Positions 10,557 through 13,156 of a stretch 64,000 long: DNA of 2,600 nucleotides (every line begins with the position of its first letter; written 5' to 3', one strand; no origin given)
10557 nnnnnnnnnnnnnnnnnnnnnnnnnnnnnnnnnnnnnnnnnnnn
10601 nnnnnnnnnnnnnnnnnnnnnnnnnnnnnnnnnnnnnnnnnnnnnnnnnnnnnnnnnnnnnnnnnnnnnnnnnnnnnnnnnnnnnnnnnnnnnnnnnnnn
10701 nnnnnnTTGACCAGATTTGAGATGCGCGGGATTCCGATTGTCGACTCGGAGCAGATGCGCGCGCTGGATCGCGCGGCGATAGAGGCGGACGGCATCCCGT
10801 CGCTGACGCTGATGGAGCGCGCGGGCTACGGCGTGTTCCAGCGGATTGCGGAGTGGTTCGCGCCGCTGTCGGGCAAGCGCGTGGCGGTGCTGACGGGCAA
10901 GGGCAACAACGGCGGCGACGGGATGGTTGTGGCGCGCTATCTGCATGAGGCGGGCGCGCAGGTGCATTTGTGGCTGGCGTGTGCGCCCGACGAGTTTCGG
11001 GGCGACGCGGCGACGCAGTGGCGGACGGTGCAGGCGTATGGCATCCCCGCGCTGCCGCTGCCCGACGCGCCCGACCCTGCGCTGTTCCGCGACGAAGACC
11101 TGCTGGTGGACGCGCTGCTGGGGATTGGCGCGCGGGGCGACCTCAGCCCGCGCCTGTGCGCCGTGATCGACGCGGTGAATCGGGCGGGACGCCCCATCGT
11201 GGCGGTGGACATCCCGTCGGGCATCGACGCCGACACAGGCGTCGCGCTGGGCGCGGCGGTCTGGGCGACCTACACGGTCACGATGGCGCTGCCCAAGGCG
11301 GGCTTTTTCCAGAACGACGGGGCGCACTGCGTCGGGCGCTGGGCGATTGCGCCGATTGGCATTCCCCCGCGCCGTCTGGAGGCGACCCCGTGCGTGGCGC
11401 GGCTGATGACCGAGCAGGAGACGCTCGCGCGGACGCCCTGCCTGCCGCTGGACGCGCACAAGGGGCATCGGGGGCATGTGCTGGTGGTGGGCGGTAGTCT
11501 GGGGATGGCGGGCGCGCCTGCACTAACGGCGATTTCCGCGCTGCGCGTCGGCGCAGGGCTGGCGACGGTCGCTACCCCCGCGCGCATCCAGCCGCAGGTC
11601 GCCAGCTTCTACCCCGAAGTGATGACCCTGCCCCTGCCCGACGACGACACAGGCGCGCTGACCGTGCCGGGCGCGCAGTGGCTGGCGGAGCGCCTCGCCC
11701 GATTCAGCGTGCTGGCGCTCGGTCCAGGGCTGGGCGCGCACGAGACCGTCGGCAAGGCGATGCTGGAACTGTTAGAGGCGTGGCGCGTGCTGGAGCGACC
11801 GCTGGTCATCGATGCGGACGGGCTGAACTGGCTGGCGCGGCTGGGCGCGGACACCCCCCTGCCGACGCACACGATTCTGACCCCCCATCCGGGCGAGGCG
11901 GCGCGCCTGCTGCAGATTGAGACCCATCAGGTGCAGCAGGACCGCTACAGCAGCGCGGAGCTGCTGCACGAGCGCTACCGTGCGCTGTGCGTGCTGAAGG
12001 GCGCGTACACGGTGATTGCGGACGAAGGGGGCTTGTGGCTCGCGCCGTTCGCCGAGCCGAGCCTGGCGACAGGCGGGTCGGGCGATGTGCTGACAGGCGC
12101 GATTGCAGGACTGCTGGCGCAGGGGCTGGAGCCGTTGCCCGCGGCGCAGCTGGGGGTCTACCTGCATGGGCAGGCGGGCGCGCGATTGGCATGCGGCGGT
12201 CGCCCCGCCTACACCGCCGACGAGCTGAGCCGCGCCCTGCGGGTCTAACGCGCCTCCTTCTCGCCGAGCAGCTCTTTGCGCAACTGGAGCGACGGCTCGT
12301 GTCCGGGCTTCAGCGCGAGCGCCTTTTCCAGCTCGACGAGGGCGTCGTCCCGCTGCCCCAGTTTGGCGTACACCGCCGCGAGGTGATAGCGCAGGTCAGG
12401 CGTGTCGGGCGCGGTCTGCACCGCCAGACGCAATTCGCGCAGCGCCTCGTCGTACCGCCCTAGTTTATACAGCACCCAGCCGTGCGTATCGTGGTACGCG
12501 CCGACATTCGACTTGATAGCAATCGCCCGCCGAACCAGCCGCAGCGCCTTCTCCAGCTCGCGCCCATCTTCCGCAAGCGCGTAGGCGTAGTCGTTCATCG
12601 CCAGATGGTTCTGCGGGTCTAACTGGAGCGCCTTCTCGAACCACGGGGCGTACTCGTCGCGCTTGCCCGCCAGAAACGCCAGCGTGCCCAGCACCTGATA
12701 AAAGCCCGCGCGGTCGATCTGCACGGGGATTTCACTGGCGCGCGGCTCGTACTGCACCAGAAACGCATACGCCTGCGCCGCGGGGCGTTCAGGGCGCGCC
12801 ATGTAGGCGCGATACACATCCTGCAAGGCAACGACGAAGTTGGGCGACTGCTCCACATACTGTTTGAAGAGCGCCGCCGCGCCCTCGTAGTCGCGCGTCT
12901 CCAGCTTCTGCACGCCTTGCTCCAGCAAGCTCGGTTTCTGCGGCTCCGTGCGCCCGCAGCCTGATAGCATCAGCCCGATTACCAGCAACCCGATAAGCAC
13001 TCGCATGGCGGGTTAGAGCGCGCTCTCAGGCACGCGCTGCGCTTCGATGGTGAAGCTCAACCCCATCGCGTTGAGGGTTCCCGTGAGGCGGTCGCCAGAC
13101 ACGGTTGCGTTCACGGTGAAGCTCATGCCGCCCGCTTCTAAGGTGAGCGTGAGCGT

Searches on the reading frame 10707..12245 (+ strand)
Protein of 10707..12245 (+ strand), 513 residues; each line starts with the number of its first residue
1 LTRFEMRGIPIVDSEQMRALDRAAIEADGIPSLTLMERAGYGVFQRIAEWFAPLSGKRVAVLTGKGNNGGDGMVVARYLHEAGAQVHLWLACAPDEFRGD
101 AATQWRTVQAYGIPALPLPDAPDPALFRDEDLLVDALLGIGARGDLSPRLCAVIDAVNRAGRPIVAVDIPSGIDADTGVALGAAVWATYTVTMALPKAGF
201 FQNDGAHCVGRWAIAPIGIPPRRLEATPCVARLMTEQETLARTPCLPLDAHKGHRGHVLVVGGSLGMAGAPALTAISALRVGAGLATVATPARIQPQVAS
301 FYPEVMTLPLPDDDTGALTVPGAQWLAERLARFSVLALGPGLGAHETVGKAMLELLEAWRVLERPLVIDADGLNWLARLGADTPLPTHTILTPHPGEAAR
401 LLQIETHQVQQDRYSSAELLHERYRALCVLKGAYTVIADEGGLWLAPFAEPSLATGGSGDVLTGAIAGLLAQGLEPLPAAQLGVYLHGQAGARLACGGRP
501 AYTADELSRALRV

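Call 33: search_protein_families(library=pfam, proteins=[window:10707-12245:+], max_evalue=0.001)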
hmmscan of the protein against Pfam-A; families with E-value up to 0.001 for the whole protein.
window:10707-12245:+ (513 aa): 3 families
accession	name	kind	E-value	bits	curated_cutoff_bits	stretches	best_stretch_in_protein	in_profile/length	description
PF01256.23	Carb_kinase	-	4e-54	184.1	27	1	258-510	1-239/242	NAD(P)H-hydrate dehydratase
PF03853.21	YjeF_N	-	1.8e-45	155.4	24.9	1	34-199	3-169/169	YjeF-related protein N-terminus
PF08543.17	Phos_pyr_kin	-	0.00026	20.9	27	1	385-481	117-222/246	Phosphomethylpyrimidine kinase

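Call 40: find_homologous_proteins(query=window:10707-12245:+, max_evalue=1e-60)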
Query window:10707-12245:+ (513 aa): 7065 proteins with E <= 1e-60 among 8000 candidates; the best 120 are listed.
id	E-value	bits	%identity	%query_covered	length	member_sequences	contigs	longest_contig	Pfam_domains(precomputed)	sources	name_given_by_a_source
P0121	0.0e+0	1095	97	99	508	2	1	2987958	PF01256.23,PF03853.22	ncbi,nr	ncbi:MAG: bifunctional NAD(P)H-hydrate repair enzyme Nnr [Fimbriimonadales bacterium]|nr:MAG: bifunc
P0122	0.0e+0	1033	91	99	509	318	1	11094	PF01256.23,PF03853.22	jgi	jgi:hydroxyethylthiazole kinase-like uncharacterized protein yjeF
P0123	8.6e-289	977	87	99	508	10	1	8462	PF01256.23,PF03853.22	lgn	-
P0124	5.2e-275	931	82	99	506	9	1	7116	PF01256.23,PF03853.22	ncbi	ncbi:MAG: NAD(P)H-hydrate dehydratase [Fimbriimonadales bacterium]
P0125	1.8e-268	910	80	99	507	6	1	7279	PF01256.23,PF03853.22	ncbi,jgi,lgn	-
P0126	6.4e-267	905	80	99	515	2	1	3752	PF01256.23,PF03853.22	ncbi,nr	ncbi:MAG: NAD(P)H-hydrate dehydratase [Armatimonadota bacterium]|nr:NAD(P)H-hydrate dehydratase [Arm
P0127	1.0e-266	904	80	99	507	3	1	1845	PF01256.23,PF03853.22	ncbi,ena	-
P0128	5.5e-266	902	81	99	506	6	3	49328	PF01256.23,PF03853.22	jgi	jgi:NAD(P)H-hydrate epimerase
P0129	1.7e-265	900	80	99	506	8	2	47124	PF01256.23,PF03853.22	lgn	-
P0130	1.6e-262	890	81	96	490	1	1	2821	PF01256.23,PF03853.22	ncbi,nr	ncbi:MAG: NAD(P)H-hydrate dehydratase, partial [Fimbriimonadales bacterium]|nr:NAD(P)H-hydrate dehyd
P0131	9.3e-262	888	80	99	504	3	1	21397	PF01256.23,PF03853.22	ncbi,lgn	-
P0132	6.5e-261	885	82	94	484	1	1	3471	PF01256.23,PF03853.22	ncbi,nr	ncbi:MAG: NAD(P)H-hydrate dehydratase, partial [Fimbriimonadales bacterium]|nr:NAD(P)H-hydrate dehyd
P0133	3.7e-258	876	78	99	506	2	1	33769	PF01256.23,PF03853.22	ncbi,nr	ncbi:MAG: NAD(P)H-hydrate dehydratase [Armatimonadota bacterium]|nr:NAD(P)H-hydrate dehydratase [Arm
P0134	7.5e-258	875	79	96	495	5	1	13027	PF01256.23,PF03853.22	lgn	-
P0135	7.3e-234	796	70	99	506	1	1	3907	PF01256.23,PF03853.22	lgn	-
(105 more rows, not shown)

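Call 41: find_encoding_contigs(protein=P0121, flank=6000, max_places=4)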
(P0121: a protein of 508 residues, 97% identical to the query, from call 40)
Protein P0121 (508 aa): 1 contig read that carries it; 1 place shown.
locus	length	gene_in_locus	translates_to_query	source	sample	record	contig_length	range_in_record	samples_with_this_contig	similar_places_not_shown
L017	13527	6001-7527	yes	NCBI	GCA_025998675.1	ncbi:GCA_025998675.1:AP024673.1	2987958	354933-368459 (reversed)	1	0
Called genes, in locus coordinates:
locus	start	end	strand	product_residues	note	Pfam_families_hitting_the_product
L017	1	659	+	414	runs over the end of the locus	PF04536:TPM_phosphatase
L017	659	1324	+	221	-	PF04011:LemA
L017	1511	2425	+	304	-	PF13174:TPR_6 (faint), PF13371:TPR_9 (weak), PF07719:TPR_2 (weak), PF13432:TPR_16, PF13414:TPR_11, PF14559:TPR_19 (weak), PF00515:TPR_1 (weak), PF07719:TPR_2, +8 more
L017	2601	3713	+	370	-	PF00730:HhH-GPD, PF00293:NUDIX (weak), PF14815:NUDIX_4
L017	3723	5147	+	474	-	PF00206:Lyase_1, PF14698:ASL_C2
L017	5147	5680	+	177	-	-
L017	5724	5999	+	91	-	PF01329:Pterin_4a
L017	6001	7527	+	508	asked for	PF03853:YjeF_N, PF01256:Carb_kinase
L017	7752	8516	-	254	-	PF23914:TPR_CcmH_CycH (faint), PF13371:TPR_9 (faint), PF00515:TPR_1 (faint), PF07719:TPR_2 (faint), PF13174:TPR_6 (faint), PF13432:TPR_16 (weak), PF13414:TPR_11, PF14559:TPR_19, +6 more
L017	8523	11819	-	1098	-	PF01979:Amidohydro_1, PF07969:Amidohydro_3 (weak), PF01979:Amidohydro_1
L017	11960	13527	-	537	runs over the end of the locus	PF01642:MM_CoA_mutase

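Call 44: find_encoding_contigs(protein=P0122, flank=6000, max_places=4)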
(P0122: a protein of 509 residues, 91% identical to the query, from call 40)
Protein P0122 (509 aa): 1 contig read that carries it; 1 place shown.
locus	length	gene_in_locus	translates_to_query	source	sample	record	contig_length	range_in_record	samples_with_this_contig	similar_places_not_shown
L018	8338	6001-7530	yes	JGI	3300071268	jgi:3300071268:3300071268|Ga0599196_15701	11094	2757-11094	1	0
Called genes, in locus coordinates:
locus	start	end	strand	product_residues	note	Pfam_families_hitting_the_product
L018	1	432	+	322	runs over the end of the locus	PF00092:VWA (weak)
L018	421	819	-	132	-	PF17932:TetR_C_24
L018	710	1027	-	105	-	PF00440:TetR_N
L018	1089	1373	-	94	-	PF02617:ClpS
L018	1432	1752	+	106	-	PF06877:RraB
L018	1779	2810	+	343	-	PF08240:ADH_N, PF16912:Glu_dehyd_C (weak), PF00107:ADH_zinc_N, PF13602:ADH_zinc_N_2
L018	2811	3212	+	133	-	PF03652:RuvX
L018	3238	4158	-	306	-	PF02086:MethyltransfD12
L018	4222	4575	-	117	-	PF01909:NTP_transf_2, PF18765:Polbeta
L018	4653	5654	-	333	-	PF07719:TPR_2 (faint), PF12968:DUF3856 (faint), PF13181:TPR_8 (faint), PF13424:TPR_12, PF13431:TPR_17 (faint), PF00515:TPR_1 (weak), PF13374:TPR_10 (weak), PF13424:TPR_12, +8 more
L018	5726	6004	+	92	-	PF01329:Pterin_4a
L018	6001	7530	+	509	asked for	PF03853:YjeF_N, PF01256:Carb_kinase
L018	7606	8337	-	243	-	?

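Call 45: find_encoding_contigs(protein=P0128, flank=6000, max_places=3)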
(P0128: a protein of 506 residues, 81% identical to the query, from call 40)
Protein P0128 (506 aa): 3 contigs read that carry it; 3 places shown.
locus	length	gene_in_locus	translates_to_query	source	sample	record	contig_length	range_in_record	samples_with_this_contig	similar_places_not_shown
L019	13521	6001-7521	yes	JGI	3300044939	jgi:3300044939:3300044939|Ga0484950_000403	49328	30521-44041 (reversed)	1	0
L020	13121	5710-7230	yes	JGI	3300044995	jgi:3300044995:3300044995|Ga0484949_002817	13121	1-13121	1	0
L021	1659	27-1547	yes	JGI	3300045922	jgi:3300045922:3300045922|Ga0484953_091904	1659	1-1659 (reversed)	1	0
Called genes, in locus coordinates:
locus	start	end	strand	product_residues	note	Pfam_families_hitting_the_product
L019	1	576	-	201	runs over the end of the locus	-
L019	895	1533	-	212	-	PF01135:PCMT (weak), PF01596:Methyltransf_3, PF13578:Methyltransf_24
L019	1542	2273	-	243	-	-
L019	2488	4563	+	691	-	PF00089:Trypsin, PF13365:Trypsin_2, PF00595:PDZ, PF13180:PDZ_2, PF17820:PDZ_6, PF00595:PDZ (weak), PF13180:PDZ_2, PF17820:PDZ_6, +6 more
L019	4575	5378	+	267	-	PF13365:Trypsin_2 (weak)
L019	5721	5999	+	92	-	PF01329:Pterin_4a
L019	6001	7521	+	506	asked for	PF03853:YjeF_N, PF01256:Carb_kinase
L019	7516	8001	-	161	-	-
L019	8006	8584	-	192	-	PF00156:Pribosyltran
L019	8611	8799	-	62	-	PF05685:Uma2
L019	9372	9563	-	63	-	-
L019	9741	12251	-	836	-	PF03150:CCP_MauG, PF22842:Pel9A-like_beta_helix (weak), PF05048:NosD, PF13229:Beta_helix, PF05048:NosD (weak)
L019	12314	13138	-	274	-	PF03631:Virul_fac_BrkB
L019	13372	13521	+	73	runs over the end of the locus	-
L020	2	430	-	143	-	?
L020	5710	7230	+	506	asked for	PF03853:YjeF_N, PF01256:Carb_kinase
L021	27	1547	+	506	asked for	PF03853:YjeF_N, PF01256:Carb_kinase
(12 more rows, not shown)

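Call 51: list_cluster_members(proteins=[window:10722-12245:+, window:10707-12245:+, window:12248-13006:-])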
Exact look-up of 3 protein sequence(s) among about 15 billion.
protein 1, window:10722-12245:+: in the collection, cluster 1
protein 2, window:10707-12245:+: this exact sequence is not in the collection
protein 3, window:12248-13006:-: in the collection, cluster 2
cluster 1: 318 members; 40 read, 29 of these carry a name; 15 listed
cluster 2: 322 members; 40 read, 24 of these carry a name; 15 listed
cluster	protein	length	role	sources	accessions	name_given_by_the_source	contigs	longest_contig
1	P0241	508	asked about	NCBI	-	-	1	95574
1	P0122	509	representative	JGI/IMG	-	hydroxyethylthiazole kinase-like uncharacterized protein yjeF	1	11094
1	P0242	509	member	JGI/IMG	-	hydroxyethylthiazole kinase-like uncharacterized protein yjeF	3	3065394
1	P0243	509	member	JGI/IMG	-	hydroxyethylthiazole kinase-like uncharacterized protein yjeF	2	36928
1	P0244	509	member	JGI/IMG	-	NAD(P)H-hydrate epimerase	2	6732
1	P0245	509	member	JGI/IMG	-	hydroxyethylthiazole kinase-like uncharacterized protein yjeF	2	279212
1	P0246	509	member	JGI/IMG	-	hydroxyethylthiazole kinase-like uncharacterized protein yjeF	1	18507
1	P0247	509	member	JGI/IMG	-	hydroxyethylthiazole kinase-like uncharacterized protein yjeF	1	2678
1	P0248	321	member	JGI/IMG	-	hydroxyethylthiazole kinase-like uncharacterized protein yjeF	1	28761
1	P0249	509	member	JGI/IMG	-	hydroxyethylthiazole kinase-like uncharacterized protein yjeF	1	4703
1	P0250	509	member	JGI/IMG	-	hydroxyethylthiazole kinase-like uncharacterized protein yjeF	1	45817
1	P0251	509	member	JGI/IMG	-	hydroxyethylthiazole kinase-like uncharacterized protein yjeF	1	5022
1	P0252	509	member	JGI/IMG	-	hydroxyethylthiazole kinase-like uncharacterized protein yjeF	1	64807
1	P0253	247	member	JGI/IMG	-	ADP-dependent NAD(P)H-hydrate dehydratase / NAD(P)H-hydrate epimerase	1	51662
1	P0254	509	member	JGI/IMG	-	hydroxyethylthiazole kinase-like uncharacterized protein yjeF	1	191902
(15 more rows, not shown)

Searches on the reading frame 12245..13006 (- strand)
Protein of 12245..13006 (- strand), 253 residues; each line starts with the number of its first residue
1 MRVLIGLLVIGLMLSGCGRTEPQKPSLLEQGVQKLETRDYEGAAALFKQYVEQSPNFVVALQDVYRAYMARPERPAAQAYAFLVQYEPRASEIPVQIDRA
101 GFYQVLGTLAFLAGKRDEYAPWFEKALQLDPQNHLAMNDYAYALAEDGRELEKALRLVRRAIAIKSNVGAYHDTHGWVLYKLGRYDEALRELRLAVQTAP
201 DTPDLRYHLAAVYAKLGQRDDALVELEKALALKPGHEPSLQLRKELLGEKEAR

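Call 27: find_encoding_contigs(protein=window:12245-13006:-, flank=10000, max_places=10)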
Protein window:12245-13006:- (253 aa): 1 contig read that carries it; 1 place shown.
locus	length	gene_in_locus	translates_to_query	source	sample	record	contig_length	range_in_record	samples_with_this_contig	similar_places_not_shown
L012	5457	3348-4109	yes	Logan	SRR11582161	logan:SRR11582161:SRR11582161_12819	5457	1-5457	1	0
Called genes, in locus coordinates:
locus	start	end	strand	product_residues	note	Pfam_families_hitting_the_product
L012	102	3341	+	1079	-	PF01979:Amidohydro_1, PF07969:Amidohydro_3 (weak), PF01979:Amidohydro_1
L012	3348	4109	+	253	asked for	PF23914:TPR_CcmH_CycH (faint), PF13371:TPR_9 (faint), PF00515:TPR_1 (faint), PF07719:TPR_2 (faint), PF13429:TPR_15 (weak), PF13432:TPR_16 (weak), PF13414:TPR_11, PF14559:TPR_19, +8 more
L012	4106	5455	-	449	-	?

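Call 33: search_protein_families(library=pfam, proteins=[window:12248-13006:-], max_evalue=0.001)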
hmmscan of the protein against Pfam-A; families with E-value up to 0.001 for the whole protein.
window:12248-13006:- (253 aa): 19 families
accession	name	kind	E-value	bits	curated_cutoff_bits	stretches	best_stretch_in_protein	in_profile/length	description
PF07719.23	TPR_2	-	9.7e-18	63.2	27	2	205-236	3-34/34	Tetratricopeptide repeat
PF14559.12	TPR_19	-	1.1e-16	61.4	25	1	180-238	2-59/68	Tetratricopeptide repeat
PF13181.12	TPR_8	-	1.4e-13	50.2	25.7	0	205-235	3-33/34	Tetratricopeptide repeat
PF13428.12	TPR_14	-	2.2e-13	49.9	23.5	1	176-211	8-43/44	Tetratricopeptide repeat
PF00515.34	TPR_1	-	3.7e-13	49.1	27.8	1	204-235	2-33/34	Tetratricopeptide repeat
PF13414.12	TPR_11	-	2.1e-12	46.9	26.8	1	178-217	3-42/42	TPR repeat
PF13431.12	TPR_17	-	6.6e-11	42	24.4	1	123-154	2-32/34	Tetratricopeptide repeat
PF13432.12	TPR_16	-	9.1e-10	39.2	32.7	1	175-235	3-63/65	Tetratricopeptide repeat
PF12895.13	ANAPC3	-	1e-08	35.8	27.2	2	175-229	29-82/82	Anaphase-promoting complex, cyclosome, subunit 3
PF13371.12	TPR_9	-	3.4e-08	33.8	35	1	195-239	21-65/73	Tetratricopeptide repeat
PF13429.12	TPR_15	-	8.5e-08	32.4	26.2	1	152-231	163-242/280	Tetratricopeptide repeat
PF13424.12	TPR_12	-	6.7e-07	29.8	30.1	1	178-233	12-75/77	Tetratricopeptide repeat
PF13374.12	TPR_10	-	1.5e-06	28.5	27.5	0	208-232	7-31/42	Tetratricopeptide repeat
PF23914.1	TPR_CcmH_CycH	-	7e-06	26.4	42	1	105-198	55-150/158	Cytochrome c-type biogenesis protein H TPR domain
PF13174.12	TPR_6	-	7.7e-06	26.7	26.3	0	27-56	3-32/33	Tetratricopeptide repeat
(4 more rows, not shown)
